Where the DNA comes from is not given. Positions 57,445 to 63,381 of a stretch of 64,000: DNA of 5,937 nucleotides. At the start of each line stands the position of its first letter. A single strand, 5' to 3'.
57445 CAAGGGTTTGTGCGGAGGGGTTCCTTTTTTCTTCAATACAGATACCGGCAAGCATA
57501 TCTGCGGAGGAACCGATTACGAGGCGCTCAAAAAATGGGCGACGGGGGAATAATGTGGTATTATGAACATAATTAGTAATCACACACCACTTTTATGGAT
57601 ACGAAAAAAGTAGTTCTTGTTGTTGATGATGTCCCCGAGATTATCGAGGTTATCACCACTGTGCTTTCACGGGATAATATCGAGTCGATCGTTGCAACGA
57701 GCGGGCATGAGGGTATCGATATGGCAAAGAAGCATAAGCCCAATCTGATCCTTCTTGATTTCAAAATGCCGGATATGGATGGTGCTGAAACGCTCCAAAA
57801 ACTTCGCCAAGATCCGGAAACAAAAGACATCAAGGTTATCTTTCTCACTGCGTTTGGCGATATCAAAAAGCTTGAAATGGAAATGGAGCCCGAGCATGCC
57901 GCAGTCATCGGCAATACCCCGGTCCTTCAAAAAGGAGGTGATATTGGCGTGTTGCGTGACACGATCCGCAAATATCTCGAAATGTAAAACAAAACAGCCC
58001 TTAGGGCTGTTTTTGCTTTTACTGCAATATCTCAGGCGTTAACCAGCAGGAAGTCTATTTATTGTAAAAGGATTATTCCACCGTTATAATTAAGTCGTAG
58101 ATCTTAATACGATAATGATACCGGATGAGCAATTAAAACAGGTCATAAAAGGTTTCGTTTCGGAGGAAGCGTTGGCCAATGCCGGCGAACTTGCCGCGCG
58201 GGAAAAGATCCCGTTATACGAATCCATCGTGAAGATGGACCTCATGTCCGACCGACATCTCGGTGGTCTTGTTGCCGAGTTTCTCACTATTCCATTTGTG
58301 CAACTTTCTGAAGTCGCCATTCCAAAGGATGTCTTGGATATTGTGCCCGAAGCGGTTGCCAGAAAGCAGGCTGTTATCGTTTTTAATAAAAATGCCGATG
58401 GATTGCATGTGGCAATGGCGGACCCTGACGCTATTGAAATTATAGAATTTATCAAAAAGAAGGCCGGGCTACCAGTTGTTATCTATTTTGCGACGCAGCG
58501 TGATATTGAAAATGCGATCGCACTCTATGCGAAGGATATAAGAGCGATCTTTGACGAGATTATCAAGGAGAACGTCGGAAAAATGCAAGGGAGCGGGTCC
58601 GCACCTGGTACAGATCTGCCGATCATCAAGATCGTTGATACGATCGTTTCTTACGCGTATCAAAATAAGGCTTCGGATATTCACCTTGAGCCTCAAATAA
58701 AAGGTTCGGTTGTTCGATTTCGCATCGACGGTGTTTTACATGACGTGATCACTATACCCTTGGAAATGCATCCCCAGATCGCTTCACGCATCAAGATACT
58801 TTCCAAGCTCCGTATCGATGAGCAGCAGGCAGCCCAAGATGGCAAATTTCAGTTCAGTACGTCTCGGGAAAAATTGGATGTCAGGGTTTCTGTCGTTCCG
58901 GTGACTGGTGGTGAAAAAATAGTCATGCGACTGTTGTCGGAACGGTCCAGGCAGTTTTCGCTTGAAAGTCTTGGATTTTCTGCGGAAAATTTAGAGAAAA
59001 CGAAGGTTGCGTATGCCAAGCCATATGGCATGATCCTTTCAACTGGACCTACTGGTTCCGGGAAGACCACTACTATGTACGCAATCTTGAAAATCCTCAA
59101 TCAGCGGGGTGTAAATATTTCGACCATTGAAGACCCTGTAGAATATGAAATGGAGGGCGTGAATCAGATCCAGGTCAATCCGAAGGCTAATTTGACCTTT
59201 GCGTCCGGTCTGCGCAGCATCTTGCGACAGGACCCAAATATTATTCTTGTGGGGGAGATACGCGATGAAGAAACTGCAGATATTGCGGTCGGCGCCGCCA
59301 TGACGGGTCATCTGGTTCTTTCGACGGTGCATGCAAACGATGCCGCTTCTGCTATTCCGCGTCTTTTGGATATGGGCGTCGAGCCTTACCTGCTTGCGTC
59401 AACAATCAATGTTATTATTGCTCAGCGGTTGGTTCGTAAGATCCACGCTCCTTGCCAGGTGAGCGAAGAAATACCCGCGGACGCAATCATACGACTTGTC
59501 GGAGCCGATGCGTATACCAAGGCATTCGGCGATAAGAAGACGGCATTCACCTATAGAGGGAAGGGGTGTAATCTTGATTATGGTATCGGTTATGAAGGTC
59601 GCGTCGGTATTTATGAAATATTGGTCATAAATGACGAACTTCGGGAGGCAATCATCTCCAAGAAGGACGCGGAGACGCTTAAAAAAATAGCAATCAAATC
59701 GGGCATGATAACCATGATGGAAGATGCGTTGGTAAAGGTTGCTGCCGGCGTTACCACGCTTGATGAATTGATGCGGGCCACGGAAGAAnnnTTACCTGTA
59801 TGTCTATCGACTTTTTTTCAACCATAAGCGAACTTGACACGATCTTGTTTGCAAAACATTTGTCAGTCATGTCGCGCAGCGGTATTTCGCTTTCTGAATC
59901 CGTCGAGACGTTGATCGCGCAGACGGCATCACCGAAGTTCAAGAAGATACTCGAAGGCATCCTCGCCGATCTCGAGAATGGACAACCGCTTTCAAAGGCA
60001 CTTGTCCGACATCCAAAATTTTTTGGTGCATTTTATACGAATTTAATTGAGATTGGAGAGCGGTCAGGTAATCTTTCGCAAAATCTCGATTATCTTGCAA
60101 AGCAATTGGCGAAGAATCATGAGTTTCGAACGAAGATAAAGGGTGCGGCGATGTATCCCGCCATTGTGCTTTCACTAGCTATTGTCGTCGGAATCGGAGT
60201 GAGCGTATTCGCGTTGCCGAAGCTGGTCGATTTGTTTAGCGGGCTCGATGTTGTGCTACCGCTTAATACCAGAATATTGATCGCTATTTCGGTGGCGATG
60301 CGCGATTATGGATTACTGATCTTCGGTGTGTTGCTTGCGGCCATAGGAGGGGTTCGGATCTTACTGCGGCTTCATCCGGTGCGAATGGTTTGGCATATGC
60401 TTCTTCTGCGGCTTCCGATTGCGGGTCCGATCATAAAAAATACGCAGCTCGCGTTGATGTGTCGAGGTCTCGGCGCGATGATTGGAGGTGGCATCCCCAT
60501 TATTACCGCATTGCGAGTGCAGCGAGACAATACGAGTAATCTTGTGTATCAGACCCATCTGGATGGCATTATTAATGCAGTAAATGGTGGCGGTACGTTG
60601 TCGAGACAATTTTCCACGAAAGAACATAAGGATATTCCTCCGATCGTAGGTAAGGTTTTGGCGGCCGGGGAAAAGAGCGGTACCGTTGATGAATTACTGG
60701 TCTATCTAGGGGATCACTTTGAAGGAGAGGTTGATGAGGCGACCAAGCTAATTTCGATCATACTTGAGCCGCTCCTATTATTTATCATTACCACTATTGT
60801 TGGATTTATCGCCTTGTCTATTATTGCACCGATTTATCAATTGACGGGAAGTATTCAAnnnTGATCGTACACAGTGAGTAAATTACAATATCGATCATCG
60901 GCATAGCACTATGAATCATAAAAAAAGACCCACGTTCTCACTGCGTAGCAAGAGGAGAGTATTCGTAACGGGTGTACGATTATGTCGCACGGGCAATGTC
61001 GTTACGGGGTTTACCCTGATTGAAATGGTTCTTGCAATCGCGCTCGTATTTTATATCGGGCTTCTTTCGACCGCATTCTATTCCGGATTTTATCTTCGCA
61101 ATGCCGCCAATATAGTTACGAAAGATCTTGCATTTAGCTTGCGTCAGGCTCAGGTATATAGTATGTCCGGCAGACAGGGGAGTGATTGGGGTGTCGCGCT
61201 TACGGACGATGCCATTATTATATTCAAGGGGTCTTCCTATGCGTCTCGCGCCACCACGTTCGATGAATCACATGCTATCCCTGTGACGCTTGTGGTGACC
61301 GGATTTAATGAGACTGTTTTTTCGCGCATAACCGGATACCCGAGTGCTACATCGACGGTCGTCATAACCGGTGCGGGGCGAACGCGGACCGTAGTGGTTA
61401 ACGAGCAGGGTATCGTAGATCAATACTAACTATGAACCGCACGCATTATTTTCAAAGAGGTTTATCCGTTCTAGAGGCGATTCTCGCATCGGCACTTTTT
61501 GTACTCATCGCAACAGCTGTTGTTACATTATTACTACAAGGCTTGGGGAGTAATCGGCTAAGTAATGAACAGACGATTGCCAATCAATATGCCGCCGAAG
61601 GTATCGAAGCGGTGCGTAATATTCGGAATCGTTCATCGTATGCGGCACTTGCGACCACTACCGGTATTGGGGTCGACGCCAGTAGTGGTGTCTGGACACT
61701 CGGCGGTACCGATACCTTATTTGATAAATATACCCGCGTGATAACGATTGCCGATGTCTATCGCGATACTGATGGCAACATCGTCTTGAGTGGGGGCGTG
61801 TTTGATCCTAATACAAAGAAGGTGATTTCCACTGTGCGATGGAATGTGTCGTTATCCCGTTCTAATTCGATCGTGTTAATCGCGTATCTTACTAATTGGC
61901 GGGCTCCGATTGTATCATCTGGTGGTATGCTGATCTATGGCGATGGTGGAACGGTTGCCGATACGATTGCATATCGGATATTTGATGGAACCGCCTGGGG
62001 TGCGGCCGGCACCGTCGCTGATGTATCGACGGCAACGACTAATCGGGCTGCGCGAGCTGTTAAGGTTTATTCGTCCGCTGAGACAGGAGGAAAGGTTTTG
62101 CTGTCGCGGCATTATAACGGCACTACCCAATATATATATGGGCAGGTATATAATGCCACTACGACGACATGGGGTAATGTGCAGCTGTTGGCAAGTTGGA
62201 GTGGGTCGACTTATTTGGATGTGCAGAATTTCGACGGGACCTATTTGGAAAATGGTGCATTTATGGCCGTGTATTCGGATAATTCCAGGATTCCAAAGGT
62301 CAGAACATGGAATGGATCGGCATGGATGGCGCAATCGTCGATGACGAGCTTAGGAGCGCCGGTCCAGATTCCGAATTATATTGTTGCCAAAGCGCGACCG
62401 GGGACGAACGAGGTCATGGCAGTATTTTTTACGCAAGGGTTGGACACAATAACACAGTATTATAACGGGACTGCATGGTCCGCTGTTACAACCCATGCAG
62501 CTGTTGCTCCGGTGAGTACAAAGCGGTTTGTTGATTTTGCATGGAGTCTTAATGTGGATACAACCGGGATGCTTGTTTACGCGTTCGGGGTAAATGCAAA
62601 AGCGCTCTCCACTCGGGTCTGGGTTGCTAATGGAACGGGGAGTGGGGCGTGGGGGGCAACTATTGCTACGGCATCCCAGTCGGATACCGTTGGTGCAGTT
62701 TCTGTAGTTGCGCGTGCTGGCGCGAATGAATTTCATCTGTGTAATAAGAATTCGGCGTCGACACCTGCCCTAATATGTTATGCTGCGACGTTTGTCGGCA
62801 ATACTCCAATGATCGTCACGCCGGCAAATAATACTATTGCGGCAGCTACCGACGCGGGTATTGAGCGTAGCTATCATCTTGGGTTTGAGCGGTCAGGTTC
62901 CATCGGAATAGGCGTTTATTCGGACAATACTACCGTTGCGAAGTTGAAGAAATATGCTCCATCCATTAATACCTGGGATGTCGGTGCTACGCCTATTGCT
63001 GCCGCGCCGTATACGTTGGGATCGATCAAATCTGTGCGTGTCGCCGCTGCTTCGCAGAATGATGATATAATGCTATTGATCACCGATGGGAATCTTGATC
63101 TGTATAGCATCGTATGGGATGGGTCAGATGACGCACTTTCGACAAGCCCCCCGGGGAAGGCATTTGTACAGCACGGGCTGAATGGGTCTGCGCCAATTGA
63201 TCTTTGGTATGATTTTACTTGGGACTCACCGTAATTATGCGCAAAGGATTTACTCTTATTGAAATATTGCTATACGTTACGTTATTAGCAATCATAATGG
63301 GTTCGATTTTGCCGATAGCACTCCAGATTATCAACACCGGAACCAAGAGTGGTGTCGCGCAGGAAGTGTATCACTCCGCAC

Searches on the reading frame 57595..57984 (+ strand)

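Call 63: search_protein_families(library=pfam, proteins=[window:57595-57984:+], max_evalue=0.001)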
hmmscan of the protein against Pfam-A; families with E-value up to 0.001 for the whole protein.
window:57595-57984:+ (130 aa): 1 family
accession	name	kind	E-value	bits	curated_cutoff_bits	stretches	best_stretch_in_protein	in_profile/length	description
PF00072.30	Response_reg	-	9.7e-21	74.5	30.2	1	7-95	1-87/111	Response regulator receiver domain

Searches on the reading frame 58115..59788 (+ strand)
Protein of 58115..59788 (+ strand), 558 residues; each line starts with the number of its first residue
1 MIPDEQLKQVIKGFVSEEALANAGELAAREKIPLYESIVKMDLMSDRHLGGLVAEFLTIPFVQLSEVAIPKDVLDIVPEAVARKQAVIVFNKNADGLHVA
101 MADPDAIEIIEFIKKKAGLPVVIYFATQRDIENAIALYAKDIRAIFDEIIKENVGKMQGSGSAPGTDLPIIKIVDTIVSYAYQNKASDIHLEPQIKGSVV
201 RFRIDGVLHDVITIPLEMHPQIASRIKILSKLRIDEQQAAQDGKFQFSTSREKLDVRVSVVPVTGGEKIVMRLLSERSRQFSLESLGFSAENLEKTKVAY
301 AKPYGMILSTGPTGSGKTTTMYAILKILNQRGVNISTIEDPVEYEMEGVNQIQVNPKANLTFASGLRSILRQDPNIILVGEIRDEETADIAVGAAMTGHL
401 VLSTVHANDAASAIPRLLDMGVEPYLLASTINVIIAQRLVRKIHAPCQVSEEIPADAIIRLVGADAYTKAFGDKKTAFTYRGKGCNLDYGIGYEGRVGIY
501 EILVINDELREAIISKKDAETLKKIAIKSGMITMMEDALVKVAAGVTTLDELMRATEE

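Call 63: search_protein_families(library=pfam, proteins=[window:58115-59788:+], max_evalue=0.001)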
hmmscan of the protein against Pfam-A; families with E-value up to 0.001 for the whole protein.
window:58115-59788:+ (558 aa): 2 families
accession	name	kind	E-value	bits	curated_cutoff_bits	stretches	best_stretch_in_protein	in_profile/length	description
PF00437.27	T2SSE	-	1.9e-124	415.5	24.9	1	168-554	6-370/370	Type II/IV secretion system protein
PF05157.20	MshEN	-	1.1e-14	54.6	23.1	1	59-138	3-83/90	MshEN domain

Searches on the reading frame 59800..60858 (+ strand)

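Call 63: search_protein_families(library=pfam, proteins=[window:59800-60858:+], max_evalue=0.001)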
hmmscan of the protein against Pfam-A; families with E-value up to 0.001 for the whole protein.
window:59800-60858:+ (353 aa): 1 family
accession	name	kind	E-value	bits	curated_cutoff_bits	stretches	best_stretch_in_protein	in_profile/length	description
PF00482.28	T2SSF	-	6e-51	172.1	25.2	2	17-140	1-125/125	Type II secretion system (T2SS), protein F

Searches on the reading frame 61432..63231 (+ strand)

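Call 63: search_protein_families(library=pfam, proteins=[window:61432-63231:+], max_evalue=0.001)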
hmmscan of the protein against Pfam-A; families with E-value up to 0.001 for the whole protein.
window:61432-63231:+ (600 aa): 1 family
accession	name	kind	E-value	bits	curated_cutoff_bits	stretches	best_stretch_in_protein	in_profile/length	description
PF10708.14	DUF2510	-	1.7e-05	24.9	24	0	281-301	4-25/35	Protein of unknown function (DUF2510)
